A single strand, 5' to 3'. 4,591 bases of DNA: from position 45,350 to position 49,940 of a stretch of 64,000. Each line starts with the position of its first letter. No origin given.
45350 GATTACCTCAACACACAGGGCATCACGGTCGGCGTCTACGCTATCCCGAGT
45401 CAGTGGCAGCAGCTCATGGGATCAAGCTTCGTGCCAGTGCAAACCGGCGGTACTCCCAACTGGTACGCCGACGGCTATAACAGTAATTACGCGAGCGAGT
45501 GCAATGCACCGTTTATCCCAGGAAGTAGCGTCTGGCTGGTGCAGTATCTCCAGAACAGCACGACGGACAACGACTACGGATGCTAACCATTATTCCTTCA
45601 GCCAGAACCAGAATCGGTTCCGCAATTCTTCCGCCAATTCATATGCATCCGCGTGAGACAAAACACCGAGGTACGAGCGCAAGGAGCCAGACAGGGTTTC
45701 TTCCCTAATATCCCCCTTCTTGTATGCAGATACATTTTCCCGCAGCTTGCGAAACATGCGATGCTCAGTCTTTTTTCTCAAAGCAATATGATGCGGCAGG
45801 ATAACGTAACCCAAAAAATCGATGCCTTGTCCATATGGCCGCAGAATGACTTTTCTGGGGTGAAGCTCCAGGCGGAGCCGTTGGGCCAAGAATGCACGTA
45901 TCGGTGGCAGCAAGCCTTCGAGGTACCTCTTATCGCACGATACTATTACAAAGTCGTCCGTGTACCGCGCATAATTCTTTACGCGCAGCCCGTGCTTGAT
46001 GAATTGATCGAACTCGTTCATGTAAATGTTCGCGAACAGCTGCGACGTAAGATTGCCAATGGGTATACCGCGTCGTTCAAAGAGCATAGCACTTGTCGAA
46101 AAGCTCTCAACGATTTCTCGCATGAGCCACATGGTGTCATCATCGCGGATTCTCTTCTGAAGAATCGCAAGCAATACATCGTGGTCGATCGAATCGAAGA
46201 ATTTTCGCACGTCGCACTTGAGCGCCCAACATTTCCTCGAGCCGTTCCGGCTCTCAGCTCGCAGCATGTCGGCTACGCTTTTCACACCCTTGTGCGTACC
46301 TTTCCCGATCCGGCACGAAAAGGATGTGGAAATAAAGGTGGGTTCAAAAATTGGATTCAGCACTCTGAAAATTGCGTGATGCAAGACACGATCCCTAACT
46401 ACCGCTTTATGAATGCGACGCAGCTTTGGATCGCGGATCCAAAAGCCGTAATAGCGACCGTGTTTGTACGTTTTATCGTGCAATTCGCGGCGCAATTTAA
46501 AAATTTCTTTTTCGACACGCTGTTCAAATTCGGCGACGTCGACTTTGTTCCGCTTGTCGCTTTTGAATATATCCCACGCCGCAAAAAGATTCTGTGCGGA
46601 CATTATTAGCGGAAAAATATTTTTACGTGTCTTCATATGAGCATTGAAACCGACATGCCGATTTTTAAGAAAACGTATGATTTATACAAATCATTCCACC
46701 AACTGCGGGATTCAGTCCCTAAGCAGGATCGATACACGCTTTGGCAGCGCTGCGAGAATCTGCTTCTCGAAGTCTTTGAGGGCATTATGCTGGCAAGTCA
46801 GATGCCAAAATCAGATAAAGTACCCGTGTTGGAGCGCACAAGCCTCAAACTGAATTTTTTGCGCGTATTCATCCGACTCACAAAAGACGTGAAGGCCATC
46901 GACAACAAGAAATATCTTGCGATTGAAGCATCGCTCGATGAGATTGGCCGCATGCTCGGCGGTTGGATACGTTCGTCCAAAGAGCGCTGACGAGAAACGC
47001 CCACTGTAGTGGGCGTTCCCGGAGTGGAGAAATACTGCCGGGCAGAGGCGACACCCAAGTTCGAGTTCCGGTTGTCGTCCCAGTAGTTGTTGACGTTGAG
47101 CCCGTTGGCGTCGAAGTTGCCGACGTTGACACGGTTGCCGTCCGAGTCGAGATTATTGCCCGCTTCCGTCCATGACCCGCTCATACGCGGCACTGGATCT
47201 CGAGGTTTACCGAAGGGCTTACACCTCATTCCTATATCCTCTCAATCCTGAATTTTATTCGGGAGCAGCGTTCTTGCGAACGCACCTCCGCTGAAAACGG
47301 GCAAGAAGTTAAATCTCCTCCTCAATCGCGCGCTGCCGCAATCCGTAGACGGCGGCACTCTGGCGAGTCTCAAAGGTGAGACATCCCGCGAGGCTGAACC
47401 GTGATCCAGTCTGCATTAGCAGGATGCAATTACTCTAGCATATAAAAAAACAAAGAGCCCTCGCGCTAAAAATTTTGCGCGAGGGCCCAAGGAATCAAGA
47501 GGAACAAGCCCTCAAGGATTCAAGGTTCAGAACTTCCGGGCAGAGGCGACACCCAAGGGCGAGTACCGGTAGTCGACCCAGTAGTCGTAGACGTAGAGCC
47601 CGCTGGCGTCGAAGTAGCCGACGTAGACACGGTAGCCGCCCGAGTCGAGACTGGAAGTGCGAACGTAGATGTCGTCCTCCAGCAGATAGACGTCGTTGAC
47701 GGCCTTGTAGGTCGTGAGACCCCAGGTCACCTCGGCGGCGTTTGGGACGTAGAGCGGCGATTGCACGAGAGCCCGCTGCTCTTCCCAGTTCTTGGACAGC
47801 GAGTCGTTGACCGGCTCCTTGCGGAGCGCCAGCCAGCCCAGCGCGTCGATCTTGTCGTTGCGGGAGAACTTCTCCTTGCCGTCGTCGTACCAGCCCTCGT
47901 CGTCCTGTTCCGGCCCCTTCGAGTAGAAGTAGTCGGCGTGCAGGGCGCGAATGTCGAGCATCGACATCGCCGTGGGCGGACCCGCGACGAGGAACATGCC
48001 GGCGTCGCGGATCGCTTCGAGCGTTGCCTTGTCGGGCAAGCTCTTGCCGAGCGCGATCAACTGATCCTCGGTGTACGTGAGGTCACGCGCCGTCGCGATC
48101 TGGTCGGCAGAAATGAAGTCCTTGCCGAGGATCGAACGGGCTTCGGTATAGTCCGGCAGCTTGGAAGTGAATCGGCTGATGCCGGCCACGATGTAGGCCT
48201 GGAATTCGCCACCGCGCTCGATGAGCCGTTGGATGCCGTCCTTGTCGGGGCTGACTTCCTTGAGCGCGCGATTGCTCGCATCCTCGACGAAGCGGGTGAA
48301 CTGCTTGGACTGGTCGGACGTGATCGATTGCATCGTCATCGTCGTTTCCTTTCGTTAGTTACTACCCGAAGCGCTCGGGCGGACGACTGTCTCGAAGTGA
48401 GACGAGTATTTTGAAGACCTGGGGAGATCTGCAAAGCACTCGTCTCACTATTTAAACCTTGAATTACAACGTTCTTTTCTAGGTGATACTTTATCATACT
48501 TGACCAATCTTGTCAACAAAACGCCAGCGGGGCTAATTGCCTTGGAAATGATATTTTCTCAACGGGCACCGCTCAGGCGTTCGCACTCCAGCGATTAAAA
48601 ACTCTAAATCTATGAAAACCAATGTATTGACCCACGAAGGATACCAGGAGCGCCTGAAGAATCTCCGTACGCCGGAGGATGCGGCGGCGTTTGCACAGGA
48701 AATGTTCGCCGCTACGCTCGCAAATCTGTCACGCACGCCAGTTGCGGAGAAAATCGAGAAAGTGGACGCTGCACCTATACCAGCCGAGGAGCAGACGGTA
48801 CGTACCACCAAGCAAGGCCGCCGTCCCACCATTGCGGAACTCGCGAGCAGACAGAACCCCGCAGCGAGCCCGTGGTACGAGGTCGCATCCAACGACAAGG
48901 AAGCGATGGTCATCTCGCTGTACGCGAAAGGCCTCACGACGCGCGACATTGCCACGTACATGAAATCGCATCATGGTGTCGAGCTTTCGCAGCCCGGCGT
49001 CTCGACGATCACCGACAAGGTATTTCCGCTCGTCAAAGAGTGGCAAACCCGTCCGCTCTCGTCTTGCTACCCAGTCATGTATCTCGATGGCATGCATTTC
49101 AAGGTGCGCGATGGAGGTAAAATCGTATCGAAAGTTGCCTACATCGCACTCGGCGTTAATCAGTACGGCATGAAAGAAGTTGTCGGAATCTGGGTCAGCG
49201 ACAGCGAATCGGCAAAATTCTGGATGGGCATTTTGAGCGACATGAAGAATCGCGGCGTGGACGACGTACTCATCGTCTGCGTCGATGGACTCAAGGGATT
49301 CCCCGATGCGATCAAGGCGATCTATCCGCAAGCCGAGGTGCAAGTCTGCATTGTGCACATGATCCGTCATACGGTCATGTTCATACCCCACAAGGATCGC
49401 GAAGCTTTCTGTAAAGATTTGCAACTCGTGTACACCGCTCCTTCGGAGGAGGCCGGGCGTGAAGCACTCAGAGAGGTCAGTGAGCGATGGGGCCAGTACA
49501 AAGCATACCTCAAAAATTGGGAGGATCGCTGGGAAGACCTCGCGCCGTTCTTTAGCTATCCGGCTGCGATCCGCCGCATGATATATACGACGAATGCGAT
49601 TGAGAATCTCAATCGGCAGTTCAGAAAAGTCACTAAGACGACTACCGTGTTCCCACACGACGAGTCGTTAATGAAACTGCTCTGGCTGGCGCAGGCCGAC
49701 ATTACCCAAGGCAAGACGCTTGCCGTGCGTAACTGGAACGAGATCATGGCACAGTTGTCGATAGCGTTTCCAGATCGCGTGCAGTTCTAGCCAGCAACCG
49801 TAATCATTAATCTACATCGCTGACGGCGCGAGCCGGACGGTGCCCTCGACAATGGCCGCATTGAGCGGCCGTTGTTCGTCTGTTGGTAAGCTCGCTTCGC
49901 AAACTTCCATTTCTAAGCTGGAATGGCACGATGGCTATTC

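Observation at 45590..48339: Diversity-generating retroelement with inverted avd; TR/VR mismatches only at template adenines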

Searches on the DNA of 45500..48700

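Call 36: search_rna_families(source=window, start=45500, end=48700, threshold=evalue, max_evalue=1)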
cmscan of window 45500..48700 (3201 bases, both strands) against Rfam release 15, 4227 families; matches with E-value up to 1: 0.
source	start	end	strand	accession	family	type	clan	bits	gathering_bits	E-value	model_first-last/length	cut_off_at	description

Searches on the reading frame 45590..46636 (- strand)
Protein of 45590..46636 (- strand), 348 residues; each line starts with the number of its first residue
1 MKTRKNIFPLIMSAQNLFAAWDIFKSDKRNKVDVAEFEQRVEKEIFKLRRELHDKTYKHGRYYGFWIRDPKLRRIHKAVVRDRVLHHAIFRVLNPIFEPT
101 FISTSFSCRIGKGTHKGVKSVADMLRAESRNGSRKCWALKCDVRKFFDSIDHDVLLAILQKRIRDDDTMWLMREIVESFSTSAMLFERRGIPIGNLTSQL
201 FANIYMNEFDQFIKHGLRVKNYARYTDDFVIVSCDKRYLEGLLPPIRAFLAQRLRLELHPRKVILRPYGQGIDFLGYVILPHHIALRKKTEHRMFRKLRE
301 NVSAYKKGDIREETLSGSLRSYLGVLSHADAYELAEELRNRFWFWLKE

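Call 6: search_protein_families(library=pfam, proteins=[window:45590-46636:-], max_evalue=0.01)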
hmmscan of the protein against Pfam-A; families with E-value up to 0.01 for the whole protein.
window:45590-46636:- (348 aa): 1 family
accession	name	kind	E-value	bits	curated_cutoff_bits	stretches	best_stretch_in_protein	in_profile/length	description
PF00078.32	RVT_1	-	1.3e-21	77.7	29.6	1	72-279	9-205/205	Reverse transcriptase (RNA-dependent DNA polymerase)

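Call 7: search_protein_families(library=ncbifam, proteins=[window:45590-46636:-], max_evalue=0.01)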
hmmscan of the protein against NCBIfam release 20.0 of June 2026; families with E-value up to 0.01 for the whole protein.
window:45590-46636:- (348 aa): 9 families
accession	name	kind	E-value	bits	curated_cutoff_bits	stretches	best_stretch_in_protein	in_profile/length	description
TIGR04416.1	group_II_RT_mat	equivalog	1.9e-43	148.9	300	1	30-308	21-305/353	group II intron reverse transcriptase/maturase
NF041747.1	Drt3a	equivalog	6.4e-21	75.1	200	1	135-309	110-287/412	antiviral reverse transcriptase Drt3a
NF041746.1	Drt2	equivalog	3.5e-18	66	390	2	187-313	220-355/416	antiviral reverse transcriptase Drt2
NF038233.2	retron_St85_RT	exception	3.3e-15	56.1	235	1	137-323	90-270/289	retron St85 family RNA-directed DNA polymerase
NF041749.1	Drt4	equivalog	9.6e-05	21.5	450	1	133-262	134-263/489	antiviral reverse transcriptase Drt4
NF041748.1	Drt3b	equivalog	0.0001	21.2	350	1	139-239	177-289/647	antiviral reverse transcriptase Drt3b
NF042941.1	Retron_TIR_antiphage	equivalog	0.00011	21.2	600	1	131-237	87-187/464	TIR domain-containing anti-phage reverse transcriptase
TIGR04499.1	abortive_AbiA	subfamily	0.00072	18.4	250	1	135-233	145-252/615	AbiA family abortive infection protein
NF041750.1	Drt5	equivalog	0.0027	16.7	550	1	136-253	127-239/484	antiviral reverse transcriptase Drt5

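Call 10: search_solved_structures(query=window:45590-46636:-, show_alignments=1)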
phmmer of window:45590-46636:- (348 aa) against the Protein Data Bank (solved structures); distinct sequences matched with E-value up to 0.001: 16.
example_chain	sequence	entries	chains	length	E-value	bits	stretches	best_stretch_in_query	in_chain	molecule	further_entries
8ub7_A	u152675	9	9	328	2.1e-44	155.5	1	2-335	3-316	Reverse transcriptase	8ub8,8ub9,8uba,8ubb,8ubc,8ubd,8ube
6ar1_A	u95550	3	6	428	1.9e-21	80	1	74-302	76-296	GsI-IIC RT | Trt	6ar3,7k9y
5hhj_A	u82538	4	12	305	2.3e-21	79.8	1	48-278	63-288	Retron-type reverse transcriptase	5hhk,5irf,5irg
7uim_D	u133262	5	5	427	7.3e-21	78.1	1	6-297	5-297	Group II intron reverse transcriptase/maturase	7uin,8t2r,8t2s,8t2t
5hhl_A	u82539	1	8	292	9.4e-21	77.7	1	5-277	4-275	Retron-type reverse transcriptase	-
5g2x_C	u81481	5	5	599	2e-18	70.1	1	42-215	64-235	GROUP II INTRON-ENCODED PROTEIN LTRA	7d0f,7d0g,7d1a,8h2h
8bgj_A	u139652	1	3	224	1.6e-13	54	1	136-279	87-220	RNA-directed DNA polymerase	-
6me0_C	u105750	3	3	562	9.9e-13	51.4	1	71-307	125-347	Maturase reverse transcriptase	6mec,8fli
7kft_D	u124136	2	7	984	1.9e-11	47.2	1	27-284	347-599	Cas6-RT-Cas1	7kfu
9z6y_A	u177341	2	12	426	9.2e-07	31.7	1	139-239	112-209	Drt3a reverse transcriptase protein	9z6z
9d5x_A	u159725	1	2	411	2.8e-06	30.2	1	11-298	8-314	Group II intron-like 4 reverse transcriptase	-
9d4s_A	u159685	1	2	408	2.9e-06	30.1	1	11-298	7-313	Group II intron-like 4 reverse transcriptase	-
9c0i_A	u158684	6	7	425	2.7e-05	26.9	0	187-301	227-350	Reverse transcriptase/maturase family protein | Antiviral reverse transcriptase Drt2 | RNA-dependent DNA polymerase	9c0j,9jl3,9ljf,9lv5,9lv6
9lje_A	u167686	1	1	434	2.8e-05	26.9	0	187-301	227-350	RNA-dependent DNA polymerase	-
7z0z_A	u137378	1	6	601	0.00042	23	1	175-231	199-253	AbiK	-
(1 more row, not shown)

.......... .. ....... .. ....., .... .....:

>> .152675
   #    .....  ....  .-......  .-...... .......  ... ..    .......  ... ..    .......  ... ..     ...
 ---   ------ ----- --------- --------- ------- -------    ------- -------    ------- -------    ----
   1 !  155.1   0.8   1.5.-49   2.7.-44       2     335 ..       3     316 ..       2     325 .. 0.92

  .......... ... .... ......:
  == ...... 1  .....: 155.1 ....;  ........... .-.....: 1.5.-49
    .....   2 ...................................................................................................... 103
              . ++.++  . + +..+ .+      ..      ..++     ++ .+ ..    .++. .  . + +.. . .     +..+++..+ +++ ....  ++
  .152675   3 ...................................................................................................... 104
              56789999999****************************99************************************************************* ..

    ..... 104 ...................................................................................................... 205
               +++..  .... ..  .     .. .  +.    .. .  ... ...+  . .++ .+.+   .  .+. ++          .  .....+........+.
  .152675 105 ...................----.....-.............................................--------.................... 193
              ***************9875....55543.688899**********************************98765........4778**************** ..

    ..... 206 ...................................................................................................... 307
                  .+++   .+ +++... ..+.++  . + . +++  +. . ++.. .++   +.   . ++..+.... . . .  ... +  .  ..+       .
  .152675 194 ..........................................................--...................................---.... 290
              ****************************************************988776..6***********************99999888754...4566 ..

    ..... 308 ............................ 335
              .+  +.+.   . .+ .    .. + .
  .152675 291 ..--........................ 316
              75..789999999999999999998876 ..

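Call 11: find_encoding_contigs(protein=window:45590-46636:-, flank=6000, max_places=10)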
Protein window:45590-46636:- (348 aa): no gene with exactly this product is on record in the collection.

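Call 33: find_related_loci(query=window:45590-46636:-, collection=metagenome_contigs, flank=4000)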
Query window:45590-46636:- (348 aa) in metagenome_contigs; peptide patterns used: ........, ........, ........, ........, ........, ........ (x = any residue, [..] = any of these).
600 stretches matched a pattern (row limit reached: there are more); 579 encode a relative of the query (tblastn E <= 1e-3); the best 80 are kept; 80 distinct loci.
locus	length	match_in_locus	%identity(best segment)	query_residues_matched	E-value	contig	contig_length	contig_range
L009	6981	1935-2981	72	1-348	3e-170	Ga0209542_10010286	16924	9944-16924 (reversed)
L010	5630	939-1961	69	1-343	2e-172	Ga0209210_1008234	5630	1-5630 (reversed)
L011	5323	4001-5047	69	1-348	2e-166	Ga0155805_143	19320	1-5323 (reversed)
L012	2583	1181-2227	66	1-348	2e-168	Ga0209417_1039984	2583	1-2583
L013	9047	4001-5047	66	1-348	2e-157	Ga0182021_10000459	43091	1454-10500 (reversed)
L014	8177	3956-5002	65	1-348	5e-157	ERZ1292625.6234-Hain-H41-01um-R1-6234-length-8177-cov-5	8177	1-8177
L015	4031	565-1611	65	1-348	8e-161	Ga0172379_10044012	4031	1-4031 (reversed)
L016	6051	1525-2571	65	1-348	4e-157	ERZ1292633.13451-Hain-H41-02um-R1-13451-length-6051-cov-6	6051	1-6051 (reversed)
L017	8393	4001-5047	64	1-348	4e-155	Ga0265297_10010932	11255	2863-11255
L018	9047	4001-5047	69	1-348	8e-168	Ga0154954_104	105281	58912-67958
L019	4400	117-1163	65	1-348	9e-158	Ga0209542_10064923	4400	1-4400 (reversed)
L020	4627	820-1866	61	1-348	3e-155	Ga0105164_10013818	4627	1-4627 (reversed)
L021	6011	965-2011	63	1-348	8e-152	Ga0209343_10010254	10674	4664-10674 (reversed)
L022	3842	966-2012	63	1-348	1e-156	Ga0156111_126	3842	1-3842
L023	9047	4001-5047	62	1-348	7e-151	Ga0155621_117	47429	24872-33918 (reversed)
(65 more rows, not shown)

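Call 34: find_related_loci(query=window:45590-46636:-, collection=viral_contigs, flank=4000)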
Query window:45590-46636:- (348 aa) in viral_contigs; peptide patterns used: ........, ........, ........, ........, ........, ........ (x = any residue, [..] = any of these).
9 stretches matched a pattern; 9 encode a relative of the query (tblastn E <= 1e-3); 9 distinct loci.
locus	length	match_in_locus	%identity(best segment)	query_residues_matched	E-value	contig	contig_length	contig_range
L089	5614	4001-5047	63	1-348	1e-153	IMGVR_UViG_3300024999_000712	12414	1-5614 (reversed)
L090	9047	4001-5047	63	1-348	2e-153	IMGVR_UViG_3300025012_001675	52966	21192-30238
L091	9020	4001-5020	61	1-340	1e-139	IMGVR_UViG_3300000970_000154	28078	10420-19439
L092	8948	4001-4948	46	8-339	2e-95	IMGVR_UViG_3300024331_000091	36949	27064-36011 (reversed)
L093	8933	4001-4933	44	11-335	4e-92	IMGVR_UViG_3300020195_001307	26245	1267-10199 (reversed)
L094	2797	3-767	46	69-338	3e-77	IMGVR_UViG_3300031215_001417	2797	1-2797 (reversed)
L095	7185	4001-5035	34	2-348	1e-52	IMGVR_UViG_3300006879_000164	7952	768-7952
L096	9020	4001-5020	33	6-348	8e-50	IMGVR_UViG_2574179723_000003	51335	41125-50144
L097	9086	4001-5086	33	15-348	8e-48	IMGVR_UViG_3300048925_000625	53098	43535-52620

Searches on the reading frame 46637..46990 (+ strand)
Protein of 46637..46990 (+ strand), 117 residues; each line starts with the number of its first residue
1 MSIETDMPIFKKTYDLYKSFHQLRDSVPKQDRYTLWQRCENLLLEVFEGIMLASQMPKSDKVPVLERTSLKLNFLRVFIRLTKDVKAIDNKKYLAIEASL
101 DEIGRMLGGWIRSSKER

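Call 6: search_protein_families(library=pfam, proteins=[window:46637-46990:+], max_evalue=0.01)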
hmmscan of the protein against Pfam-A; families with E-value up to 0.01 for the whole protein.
window:46637-46990:+ (117 aa): 2 families
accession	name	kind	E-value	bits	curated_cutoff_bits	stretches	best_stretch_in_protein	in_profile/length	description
PF22296.2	bAvd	-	5.5e-17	62.7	40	1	9-113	3-106/107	bAvd-like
PF05635.17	23S_rRNA_IVP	-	0.00029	21.5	33.8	1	6-108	2-105/106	23S rRNA-intervening sequence protein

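Call 7: search_protein_families(library=ncbifam, proteins=[window:46637-46990:+], max_evalue=0.01)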
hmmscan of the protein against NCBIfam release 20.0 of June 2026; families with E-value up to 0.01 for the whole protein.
window:46637-46990:+ (117 aa): 2 families
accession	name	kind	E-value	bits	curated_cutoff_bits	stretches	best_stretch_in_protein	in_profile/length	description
NF033474.1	DivGenRetAVD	equivalog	3.2e-25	88.4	80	1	7-112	1-104/104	diversity-generating retroelement protein Avd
TIGR02436.1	TIGR02436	subfamily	0.00092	19.4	24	0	76-114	69-108/109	four helix bundle protein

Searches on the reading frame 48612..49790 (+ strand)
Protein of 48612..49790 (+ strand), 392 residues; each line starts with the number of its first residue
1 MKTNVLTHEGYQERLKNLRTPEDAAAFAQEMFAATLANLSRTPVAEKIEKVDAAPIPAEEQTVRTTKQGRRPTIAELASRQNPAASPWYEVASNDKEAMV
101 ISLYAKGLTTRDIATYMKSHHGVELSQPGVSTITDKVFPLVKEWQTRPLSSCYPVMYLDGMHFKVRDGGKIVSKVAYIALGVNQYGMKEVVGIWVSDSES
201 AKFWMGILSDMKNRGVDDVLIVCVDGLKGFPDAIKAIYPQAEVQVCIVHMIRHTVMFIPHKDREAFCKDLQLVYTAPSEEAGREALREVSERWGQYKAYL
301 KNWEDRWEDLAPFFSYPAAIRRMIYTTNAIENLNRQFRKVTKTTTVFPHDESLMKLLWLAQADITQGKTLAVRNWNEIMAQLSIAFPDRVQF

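Call 6: search_protein_families(library=pfam, proteins=[window:48612-49790:+], max_evalue=0.01)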
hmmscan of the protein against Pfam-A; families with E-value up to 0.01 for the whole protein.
window:48612-49790:+ (392 aa): 2 families
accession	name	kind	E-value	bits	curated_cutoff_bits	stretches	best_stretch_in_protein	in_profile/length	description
PF00872.24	Transposase_mut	-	1.9e-86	290.8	21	1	91-363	98-371/379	Transposase, Mutator family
PF10551.15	MULE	-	1.7e-05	25.6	27.6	1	157-251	3-97/99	MULE transposase domain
